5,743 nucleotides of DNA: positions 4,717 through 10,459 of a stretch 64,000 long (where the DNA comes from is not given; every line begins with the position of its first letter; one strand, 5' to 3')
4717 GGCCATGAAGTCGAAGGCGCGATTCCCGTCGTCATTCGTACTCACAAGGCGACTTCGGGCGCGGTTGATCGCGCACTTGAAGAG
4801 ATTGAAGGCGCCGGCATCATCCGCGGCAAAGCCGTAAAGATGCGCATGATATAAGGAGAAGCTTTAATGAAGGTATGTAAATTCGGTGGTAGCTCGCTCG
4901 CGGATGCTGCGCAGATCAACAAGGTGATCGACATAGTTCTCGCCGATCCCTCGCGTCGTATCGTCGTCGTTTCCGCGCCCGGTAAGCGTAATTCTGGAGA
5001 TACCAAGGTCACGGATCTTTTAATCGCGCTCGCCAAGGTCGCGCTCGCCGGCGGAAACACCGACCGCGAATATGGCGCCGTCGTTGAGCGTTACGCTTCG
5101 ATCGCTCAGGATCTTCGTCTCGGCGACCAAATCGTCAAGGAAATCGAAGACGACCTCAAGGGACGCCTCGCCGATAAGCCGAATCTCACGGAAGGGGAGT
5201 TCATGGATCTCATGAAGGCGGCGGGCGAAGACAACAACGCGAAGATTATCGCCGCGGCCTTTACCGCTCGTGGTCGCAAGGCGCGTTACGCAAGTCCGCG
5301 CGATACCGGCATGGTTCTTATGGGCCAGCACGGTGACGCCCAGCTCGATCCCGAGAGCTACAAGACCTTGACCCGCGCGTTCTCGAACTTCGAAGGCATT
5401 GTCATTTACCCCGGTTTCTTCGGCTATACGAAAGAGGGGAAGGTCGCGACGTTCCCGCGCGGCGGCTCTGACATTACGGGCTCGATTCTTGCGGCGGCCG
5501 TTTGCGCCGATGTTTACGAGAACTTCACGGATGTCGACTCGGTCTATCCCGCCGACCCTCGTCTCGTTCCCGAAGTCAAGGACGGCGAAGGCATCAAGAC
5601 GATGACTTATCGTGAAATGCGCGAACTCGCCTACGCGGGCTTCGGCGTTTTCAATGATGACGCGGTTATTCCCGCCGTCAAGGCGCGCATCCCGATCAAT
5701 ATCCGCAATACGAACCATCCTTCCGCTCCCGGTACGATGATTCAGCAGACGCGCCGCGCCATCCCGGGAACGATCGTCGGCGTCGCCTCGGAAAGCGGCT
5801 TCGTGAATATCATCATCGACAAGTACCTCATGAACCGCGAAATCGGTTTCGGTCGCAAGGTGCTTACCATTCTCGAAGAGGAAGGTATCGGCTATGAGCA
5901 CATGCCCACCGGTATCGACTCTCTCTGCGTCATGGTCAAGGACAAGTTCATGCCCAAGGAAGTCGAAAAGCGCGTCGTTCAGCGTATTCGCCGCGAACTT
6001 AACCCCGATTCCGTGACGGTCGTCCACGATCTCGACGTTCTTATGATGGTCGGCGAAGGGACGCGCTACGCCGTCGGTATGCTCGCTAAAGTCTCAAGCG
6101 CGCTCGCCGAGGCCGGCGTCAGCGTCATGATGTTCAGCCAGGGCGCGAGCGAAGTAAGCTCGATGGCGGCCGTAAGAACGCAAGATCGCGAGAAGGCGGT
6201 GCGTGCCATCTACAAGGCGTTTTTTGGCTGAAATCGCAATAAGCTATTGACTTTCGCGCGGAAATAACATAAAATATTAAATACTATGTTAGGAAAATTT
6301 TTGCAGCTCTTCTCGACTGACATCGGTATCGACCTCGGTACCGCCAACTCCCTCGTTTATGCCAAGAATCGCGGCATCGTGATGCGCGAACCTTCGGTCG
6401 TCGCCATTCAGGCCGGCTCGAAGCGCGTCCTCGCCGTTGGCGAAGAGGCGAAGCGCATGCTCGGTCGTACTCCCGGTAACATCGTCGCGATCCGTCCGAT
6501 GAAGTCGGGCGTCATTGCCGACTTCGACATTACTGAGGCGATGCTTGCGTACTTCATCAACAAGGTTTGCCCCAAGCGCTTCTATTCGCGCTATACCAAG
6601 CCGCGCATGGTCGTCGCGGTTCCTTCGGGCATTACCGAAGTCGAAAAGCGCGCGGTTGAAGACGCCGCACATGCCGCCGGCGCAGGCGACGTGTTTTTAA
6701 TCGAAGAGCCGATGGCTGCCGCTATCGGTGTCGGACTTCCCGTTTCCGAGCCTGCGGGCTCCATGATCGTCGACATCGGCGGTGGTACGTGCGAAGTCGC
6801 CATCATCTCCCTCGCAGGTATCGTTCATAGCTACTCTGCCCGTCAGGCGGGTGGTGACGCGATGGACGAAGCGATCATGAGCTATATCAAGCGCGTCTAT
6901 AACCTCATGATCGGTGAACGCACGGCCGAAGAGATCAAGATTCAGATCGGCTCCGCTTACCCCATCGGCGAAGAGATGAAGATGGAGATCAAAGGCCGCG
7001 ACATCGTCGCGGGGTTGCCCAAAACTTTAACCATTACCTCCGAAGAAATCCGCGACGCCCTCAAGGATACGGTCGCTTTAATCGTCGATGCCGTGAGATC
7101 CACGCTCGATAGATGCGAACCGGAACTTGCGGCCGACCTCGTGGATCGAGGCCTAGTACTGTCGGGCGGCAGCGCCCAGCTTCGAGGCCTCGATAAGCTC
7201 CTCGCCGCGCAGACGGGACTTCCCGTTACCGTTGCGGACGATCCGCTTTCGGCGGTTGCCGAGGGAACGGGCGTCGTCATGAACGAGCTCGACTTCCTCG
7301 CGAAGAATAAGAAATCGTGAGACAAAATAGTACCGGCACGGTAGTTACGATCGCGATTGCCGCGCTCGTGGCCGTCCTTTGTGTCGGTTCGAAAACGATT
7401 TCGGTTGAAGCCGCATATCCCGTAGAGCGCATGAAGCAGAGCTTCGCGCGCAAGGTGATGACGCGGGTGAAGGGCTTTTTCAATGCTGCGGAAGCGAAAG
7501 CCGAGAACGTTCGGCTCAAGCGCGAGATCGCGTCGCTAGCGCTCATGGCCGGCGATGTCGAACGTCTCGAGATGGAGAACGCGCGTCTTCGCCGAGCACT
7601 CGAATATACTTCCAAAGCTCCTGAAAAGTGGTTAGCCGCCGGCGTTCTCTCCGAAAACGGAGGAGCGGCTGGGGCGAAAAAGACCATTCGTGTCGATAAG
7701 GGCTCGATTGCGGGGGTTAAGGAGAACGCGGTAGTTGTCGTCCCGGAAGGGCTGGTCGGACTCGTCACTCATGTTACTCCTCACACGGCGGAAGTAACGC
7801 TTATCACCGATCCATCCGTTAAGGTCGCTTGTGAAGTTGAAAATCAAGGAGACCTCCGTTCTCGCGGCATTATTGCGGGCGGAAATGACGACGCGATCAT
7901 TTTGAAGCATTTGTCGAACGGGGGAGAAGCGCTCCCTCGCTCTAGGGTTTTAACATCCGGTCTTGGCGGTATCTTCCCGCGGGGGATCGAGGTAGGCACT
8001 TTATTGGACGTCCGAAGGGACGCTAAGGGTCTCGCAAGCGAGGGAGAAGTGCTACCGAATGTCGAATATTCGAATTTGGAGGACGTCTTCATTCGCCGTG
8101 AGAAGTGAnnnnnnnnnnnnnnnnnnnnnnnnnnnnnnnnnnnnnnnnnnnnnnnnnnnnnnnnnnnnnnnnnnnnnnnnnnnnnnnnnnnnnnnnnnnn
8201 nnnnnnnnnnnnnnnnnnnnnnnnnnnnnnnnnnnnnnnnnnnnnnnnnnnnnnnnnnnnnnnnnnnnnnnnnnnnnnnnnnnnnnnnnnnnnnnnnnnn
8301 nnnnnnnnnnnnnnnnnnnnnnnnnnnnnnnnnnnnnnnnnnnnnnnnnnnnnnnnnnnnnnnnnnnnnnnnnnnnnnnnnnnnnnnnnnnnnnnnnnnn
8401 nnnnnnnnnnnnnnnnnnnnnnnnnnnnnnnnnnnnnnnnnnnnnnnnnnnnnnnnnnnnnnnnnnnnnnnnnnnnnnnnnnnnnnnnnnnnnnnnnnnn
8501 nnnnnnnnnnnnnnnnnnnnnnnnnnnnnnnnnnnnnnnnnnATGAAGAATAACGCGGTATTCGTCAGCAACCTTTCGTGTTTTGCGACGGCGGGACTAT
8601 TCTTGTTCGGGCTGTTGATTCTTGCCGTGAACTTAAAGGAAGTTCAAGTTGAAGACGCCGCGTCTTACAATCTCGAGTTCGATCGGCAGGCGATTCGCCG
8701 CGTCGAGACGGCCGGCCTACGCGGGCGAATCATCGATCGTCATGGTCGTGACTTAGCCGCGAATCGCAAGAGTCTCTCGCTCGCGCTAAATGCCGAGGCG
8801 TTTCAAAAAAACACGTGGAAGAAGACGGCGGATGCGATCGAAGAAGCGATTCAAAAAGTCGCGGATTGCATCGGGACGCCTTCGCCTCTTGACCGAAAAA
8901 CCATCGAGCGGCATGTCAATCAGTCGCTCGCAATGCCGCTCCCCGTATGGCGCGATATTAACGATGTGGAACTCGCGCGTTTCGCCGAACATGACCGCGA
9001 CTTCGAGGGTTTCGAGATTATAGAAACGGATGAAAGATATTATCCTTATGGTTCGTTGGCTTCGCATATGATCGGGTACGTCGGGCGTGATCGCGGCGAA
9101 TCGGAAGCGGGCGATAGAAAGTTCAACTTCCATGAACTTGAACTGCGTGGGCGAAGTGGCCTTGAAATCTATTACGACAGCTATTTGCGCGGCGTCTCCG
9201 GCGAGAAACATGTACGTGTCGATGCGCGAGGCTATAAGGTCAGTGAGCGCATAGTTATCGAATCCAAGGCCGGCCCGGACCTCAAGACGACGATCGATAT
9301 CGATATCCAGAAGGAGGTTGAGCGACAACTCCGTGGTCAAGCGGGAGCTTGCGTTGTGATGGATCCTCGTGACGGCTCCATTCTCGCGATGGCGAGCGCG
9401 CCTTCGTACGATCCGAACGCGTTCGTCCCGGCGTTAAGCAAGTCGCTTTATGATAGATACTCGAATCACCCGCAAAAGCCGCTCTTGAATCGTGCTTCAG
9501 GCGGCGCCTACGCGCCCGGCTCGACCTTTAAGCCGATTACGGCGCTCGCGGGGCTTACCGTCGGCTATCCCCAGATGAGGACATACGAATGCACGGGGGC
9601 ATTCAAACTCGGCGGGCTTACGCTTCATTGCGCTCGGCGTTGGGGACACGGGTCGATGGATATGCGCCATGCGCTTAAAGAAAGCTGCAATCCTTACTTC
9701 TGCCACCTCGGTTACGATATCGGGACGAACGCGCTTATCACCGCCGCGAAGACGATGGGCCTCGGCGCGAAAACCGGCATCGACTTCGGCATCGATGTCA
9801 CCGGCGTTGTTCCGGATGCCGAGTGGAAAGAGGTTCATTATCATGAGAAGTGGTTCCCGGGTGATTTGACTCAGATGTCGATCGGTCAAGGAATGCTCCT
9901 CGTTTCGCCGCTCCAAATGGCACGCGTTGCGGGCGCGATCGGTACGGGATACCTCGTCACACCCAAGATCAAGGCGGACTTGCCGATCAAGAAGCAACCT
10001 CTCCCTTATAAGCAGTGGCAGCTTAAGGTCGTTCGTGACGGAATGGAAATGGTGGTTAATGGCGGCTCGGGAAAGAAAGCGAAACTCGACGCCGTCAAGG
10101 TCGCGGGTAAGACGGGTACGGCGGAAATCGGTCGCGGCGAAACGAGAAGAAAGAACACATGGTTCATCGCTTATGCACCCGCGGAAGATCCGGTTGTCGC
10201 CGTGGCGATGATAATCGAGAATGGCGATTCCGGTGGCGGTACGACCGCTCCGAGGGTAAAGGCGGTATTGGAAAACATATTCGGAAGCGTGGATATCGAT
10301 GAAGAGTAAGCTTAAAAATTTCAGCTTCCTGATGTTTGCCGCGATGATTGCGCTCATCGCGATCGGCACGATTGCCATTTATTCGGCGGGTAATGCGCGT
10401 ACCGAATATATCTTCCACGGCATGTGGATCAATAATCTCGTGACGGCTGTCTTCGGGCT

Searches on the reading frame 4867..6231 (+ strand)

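Call 61: search_protein_families(library=pfam, proteins=[window:4867-6231:+], max_evalue=0.00001)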
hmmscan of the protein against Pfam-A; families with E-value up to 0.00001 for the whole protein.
window:4867-6231:+ (454 aa): 4 families
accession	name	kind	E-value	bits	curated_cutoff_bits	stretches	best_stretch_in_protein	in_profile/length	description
PF00696.33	AA_kinase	-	1.6e-32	113.6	24.9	1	2-281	3-234/234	Amino acid kinase family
PF22468.2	ACT_9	-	2.5e-17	62.8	27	1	393-452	2-61/61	ACT domain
PF13840.12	ACT_7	-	7.6e-09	35.7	27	1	391-448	8-63/65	ACT domain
PF01842.31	ACT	-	5.5e-06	26.5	27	0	403-448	11-61/66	ACT domain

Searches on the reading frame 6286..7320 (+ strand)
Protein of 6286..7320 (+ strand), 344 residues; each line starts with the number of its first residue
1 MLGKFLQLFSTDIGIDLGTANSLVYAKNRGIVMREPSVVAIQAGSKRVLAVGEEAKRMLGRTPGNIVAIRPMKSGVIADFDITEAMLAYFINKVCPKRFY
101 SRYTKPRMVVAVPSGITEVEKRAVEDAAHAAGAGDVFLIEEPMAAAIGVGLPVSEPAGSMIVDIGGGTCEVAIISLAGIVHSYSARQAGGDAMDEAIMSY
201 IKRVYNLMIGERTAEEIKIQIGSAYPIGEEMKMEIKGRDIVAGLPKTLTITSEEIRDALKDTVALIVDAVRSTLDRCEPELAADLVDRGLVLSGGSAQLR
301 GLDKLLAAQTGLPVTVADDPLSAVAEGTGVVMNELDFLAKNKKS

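Call 61: search_protein_families(library=pfam, proteins=[window:6286-7320:+], max_evalue=0.00001)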
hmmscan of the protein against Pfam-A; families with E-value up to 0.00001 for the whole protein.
window:6286-7320:+ (344 aa): 5 families
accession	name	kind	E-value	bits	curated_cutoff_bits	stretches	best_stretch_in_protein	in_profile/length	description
PF06723.19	MreB_Mbl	-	2.9e-140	467.2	27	1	11-336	2-323/327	MreB/Mbl protein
PF00012.26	HSP70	-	3.2e-14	52.5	20.6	1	107-207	135-240/599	Hsp70 protein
PF14450.12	FtsA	-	3.4e-10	40.8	31.8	1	161-319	2-112/127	Cell division protein FtsA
PF00022.25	Actin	-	1.3e-08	34.3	27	0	33-203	28-189/410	Actin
PF11104.14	PilM_2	-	6.7e-06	25.7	27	0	290-328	278-315/340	Type IV pilus assembly protein PilM;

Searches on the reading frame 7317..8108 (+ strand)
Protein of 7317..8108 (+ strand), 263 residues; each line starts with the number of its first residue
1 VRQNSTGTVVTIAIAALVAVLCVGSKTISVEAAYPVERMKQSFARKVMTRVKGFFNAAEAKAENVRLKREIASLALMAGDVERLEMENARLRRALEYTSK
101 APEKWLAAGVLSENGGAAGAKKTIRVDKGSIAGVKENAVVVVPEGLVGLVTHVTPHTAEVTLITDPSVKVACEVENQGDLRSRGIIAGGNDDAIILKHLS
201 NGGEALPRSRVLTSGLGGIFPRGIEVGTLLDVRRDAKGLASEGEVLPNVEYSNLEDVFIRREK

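Call 61: search_protein_families(library=pfam, proteins=[window:7317-8108:+], max_evalue=0.00001)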
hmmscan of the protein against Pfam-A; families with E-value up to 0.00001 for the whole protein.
window:7317-8108:+ (263 aa): 1 family
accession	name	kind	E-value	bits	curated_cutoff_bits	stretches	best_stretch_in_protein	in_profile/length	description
PF04085.20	MreC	-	1.4e-34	119.4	28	1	120-259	9-145/147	Rod shape-determining protein MreC, barrel core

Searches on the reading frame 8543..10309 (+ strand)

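Call 61: search_protein_families(library=pfam, proteins=[window:8543-10309:+], max_evalue=0.00001)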
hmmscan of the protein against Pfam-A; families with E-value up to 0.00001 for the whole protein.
window:8543-10309:+ (588 aa): 2 families
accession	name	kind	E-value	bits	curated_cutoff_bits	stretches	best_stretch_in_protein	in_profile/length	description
PF00905.27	Transpeptidase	-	8.6e-61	206.2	22.1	1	268-577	1-299/299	Penicillin binding protein transpeptidase domain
PF03717.20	PBP_dimer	-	2.1e-35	123.2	24.4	1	58-235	4-178/180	Penicillin-binding Protein dimerisation domain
